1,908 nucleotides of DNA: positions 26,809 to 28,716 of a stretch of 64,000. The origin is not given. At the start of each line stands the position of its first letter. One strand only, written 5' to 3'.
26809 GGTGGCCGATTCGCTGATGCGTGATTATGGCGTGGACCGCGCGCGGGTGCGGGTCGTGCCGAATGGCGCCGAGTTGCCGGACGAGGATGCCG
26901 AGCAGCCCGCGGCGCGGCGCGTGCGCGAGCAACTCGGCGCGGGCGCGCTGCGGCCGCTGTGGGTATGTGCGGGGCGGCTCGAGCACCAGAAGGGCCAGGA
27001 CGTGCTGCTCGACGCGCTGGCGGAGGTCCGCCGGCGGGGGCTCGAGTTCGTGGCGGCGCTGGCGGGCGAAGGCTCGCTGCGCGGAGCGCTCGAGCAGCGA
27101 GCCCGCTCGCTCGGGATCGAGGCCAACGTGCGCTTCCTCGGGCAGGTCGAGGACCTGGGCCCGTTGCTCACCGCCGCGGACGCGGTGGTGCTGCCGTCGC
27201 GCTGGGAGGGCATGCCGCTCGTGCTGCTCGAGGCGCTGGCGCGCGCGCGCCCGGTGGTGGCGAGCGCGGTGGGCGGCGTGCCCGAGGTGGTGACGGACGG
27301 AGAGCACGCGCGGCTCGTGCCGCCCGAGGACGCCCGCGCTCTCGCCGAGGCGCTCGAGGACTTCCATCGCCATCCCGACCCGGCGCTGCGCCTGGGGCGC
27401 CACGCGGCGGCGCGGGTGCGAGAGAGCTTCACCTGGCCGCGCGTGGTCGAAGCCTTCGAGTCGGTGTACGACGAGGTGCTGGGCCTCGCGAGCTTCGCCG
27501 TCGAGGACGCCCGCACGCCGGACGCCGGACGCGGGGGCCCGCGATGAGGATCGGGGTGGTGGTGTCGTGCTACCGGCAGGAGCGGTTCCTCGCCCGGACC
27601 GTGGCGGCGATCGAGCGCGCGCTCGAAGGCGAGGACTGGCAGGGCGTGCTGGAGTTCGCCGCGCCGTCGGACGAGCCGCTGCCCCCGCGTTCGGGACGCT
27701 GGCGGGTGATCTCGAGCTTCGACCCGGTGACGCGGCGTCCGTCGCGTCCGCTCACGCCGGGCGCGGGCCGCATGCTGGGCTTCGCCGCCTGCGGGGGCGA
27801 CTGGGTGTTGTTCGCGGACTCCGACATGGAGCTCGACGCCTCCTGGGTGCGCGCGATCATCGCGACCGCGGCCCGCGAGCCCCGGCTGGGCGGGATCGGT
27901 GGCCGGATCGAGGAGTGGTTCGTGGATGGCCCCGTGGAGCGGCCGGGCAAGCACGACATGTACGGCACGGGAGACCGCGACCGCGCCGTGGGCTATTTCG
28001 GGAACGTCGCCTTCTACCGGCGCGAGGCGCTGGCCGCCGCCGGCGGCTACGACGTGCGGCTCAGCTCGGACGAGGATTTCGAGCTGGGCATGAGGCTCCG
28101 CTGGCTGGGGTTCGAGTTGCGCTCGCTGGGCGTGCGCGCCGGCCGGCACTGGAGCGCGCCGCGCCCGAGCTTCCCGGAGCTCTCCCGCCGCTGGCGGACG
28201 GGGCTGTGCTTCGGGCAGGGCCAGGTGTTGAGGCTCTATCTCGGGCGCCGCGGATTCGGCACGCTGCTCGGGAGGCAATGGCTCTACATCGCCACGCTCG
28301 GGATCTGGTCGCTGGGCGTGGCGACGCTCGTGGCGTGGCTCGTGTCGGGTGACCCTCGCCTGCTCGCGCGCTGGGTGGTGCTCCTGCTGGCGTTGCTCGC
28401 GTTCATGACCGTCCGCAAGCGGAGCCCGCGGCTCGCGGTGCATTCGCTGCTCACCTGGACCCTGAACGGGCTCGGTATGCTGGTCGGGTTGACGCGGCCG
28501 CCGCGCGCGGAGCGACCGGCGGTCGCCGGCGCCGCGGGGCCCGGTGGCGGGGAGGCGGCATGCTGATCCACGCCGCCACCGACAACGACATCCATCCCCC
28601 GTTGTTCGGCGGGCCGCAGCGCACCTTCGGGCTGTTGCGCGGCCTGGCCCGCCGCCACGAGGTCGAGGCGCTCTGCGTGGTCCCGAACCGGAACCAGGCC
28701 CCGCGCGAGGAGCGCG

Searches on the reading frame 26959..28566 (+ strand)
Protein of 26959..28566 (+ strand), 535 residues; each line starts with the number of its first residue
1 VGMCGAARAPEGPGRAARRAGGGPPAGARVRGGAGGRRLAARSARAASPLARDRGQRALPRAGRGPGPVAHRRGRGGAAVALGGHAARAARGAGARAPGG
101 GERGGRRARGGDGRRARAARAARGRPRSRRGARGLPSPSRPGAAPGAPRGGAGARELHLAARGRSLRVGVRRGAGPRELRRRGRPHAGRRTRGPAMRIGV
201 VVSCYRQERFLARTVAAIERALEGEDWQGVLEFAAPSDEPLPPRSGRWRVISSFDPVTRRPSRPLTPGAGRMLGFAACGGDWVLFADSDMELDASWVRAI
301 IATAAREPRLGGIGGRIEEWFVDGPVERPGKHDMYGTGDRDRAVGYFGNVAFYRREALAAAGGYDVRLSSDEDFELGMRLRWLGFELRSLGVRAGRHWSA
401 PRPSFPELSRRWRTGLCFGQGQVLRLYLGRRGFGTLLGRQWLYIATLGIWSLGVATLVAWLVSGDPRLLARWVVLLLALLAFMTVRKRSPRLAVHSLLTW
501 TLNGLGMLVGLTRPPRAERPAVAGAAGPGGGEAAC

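Call 7: search_protein_families(library=pfam, proteins=[window:26959-28566:+], max_evalue=0.01)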
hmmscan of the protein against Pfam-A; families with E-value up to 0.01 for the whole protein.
window:26959-28566:+ (535 aa): 4 families
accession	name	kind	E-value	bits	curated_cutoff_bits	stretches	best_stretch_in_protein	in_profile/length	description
PF00535.33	Glycos_transf_2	-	9e-09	35.9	23.3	1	200-358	2-164/168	Glycosyl transferase family 2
PF13632.12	Glyco_trans_2_3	-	1.8e-07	31.7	27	1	282-483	1-196/198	Glycosyl transferase family group 2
PF13641.12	Glyco_tranf_2_3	-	3.6e-05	24.3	27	1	198-391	3-205/230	Glycosyltransferase like family 2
PF10111.15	Glyco_tranf_2_2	-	0.002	18.1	27.3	0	348-381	165-200/276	Glycosyltransferase like family 2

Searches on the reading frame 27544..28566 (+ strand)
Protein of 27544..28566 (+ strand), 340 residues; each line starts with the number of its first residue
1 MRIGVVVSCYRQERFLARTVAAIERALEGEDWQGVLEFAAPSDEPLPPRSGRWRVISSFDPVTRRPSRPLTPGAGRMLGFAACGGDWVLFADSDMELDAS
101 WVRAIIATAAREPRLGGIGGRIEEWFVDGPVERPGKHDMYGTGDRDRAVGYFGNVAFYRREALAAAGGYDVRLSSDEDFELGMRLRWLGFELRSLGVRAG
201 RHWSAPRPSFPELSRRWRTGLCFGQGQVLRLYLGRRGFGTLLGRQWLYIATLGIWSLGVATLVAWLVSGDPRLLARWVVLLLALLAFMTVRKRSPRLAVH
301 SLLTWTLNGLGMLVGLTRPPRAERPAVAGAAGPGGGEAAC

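Call 32: find_encoding_contigs(protein=window:27544-28566:+, flank=2000, max_places=3)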
Protein window:27544-28566:+ (340 aa): 1 contig read that carries it; 1 place shown.
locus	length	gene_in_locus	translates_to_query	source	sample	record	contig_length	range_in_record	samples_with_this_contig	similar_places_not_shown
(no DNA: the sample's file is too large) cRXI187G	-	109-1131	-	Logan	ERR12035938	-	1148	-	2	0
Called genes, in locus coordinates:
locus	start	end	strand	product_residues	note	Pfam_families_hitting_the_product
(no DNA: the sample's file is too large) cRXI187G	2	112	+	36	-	?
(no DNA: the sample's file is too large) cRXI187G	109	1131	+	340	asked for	PF13641:Glyco_tranf_2_3 (faint), PF00535:Glycos_transf_2, PF13632:Glyco_trans_2_3 (weak)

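Call 58: search_protein_families(library=ncbifam, proteins=[window:27544-28566:+], max_evalue=0.001)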
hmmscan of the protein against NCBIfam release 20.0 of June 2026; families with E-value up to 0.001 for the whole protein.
window:27544-28566:+ (340 aa): 2 families
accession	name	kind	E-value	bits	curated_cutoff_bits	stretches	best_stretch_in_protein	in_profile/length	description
TIGR03965.1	mycofact_glyco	equivalog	3.1e-10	39.5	280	1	5-193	78-271/467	mycofactocin biosynthesis glycosyltransferase MftF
NF041875.1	EPS_EpsD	equivalog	3.3e-09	36.6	370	1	73-193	68-197/325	exopolysaccharide biosynthesis glycosyltransferase EpsD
